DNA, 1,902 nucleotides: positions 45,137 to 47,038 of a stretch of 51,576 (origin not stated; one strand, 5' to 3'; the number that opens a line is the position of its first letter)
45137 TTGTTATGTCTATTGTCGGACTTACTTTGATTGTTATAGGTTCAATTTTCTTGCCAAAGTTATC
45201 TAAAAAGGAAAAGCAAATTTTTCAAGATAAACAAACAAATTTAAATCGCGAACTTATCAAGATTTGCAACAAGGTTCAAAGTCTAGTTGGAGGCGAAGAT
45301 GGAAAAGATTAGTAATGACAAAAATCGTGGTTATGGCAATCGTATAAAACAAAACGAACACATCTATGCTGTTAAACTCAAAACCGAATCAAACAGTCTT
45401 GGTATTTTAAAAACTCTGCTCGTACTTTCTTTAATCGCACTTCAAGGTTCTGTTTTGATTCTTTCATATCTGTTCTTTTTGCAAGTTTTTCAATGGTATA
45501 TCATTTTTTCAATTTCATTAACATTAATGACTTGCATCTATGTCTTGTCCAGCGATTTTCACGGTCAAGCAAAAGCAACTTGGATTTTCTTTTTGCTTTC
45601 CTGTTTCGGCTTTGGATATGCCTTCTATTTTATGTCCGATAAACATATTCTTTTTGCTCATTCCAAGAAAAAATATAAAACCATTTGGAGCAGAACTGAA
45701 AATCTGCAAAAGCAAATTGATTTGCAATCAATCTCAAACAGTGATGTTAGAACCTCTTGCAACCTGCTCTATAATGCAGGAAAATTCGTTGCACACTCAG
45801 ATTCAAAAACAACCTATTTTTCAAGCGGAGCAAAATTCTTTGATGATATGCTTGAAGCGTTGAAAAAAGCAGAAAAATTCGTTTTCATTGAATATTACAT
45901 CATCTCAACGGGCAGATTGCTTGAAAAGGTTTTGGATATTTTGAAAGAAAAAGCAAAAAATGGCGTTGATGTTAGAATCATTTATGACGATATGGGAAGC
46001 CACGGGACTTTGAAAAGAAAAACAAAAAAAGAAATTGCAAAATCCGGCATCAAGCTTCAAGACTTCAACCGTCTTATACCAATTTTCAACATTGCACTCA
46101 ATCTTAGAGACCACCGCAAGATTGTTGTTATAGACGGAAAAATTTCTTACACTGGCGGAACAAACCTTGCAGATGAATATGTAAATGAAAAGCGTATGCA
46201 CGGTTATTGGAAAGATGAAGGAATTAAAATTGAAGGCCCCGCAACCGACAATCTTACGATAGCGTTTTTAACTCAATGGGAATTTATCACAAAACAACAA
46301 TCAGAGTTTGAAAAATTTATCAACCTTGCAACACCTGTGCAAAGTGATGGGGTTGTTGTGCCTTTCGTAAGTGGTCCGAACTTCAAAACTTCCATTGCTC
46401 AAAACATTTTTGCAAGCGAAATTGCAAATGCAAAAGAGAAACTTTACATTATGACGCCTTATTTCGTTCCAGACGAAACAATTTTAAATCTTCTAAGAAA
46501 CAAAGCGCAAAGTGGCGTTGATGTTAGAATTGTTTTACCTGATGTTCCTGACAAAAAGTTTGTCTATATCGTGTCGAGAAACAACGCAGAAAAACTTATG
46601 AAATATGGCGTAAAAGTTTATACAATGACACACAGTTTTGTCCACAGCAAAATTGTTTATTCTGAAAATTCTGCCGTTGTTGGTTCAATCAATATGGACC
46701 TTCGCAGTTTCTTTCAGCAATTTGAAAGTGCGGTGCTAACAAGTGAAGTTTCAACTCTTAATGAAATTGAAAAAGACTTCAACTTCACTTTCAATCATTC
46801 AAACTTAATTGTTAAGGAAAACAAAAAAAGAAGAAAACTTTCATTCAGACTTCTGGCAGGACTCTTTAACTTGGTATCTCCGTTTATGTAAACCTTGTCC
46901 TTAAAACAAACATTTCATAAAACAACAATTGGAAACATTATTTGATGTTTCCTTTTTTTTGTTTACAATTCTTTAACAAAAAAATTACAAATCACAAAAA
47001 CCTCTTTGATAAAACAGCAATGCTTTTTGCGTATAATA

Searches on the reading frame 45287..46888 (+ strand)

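Call 46: search_protein_families(library=pfam, proteins=[window:45287-46888:+], max_evalue=0.0001)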
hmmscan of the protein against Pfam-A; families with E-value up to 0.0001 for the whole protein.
window:45287-46888:+ (534 aa): 2 families
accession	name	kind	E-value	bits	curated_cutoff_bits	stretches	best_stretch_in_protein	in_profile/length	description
PF13091.12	PLDc_2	-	2.2e-38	131.5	27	2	377-499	3-129/132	PLD-like domain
PF00614.28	PLDc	-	1.9e-10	40.7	21.9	1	273-298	3-28/28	Phospholipase D Active site motif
